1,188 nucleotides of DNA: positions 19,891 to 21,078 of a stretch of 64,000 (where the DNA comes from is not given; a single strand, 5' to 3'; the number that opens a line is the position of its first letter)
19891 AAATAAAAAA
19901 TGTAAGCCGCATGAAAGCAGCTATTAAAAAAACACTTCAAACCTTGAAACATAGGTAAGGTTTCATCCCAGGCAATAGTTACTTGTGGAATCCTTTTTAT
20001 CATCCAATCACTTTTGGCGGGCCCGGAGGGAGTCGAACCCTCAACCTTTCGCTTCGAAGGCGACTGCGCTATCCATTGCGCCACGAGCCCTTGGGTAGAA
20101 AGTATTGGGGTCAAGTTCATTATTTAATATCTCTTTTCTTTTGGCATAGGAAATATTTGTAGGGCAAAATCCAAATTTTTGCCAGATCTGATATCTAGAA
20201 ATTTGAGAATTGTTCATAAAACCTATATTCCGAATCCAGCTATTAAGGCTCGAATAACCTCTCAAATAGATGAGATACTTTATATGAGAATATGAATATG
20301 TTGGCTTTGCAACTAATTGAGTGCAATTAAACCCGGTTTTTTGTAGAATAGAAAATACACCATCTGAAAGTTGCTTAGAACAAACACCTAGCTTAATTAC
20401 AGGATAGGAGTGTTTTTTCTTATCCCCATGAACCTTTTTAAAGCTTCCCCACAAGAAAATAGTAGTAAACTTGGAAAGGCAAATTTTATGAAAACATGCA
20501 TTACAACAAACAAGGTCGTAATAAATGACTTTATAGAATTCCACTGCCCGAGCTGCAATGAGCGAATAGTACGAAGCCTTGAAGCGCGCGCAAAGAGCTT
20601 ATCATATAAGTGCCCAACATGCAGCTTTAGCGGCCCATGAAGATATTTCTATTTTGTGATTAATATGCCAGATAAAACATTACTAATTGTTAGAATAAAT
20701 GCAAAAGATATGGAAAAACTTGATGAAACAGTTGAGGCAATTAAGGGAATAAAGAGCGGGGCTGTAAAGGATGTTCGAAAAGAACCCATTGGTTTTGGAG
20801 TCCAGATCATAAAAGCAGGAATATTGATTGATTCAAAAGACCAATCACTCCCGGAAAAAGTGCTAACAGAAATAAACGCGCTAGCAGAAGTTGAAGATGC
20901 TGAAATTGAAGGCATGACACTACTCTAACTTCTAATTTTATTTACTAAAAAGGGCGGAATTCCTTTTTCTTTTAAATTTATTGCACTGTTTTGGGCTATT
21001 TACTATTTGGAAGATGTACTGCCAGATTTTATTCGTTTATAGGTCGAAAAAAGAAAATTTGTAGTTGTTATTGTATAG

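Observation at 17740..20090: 2.2 kb patch with CGN-rich arginine codon usage abutting tRNA-Arg(TCG)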

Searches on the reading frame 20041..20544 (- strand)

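Call 5: search_protein_families(library=pfam, proteins=[window:20041-20544:-], max_evalue=0.01)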
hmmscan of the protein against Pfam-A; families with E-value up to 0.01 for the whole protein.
window:20041-20544:- (167 aa): 0 families

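Call 7: search_protein_families(library=ncbifam, proteins=[window:20041-20544:-], max_evalue=0.1)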
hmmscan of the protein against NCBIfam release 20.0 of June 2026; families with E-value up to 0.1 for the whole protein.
window:20041-20544:- (167 aa): 1 family
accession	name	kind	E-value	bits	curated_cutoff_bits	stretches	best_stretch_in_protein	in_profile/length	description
NF005852.0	PRK07773.1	equivalog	0.0029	15.9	780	1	31-117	619-704/886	replicative DNA helicase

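Call 33: search_protein_families(library=pfam, proteins=[window:20041-20544:-], max_evalue=10)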
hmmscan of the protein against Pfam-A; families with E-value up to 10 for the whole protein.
window:20041-20544:- (167 aa): 0 families

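Call 87: search_protein_families(library=phrogs, proteins=[window:20041-20544:-], max_evalue=0.01)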
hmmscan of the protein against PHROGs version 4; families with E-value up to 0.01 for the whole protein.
window:20041-20544:- (167 aa): 0 families

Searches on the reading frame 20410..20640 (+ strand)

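Call 5: search_protein_families(library=pfam, proteins=[window:20410-20640:+], max_evalue=0.01)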
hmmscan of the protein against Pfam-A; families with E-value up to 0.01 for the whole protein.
window:20410-20640:+ (76 aa): 2 families
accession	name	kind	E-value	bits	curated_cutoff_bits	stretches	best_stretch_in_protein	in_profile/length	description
PF07754.17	HVO_2753_ZBP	-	3.3e-08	33.6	33.2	1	30-71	1-45/46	Small zinc finger protein HVO_2753-like, Zn-binding pocket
PF24441.1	DUF7560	-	0.00069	19.7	27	1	42-72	4-34/44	Family of unknown function (DUF7560)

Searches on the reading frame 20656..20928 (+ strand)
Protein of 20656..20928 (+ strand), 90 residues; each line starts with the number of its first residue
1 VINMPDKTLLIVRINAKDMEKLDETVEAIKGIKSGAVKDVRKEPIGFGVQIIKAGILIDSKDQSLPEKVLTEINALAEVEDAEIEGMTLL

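Call 5: search_protein_families(library=pfam, proteins=[window:20656-20928:+], max_evalue=0.01)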
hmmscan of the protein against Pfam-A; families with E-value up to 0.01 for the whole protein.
window:20656-20928:+ (90 aa): 1 family
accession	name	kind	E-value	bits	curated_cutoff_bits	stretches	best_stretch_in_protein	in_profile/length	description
PF00736.24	EF1_GNE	-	1.1e-07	32.3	20.8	1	17-89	13-87/88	EF-1 guanine nucleotide exchange domain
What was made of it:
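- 20488..20928 (+): HVO_2753-type small zinc-finger protein (20488-20640) and EF-1beta (20656-20928). Together they form the conserved right anchor of the locus. Pfam hits in call 5.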
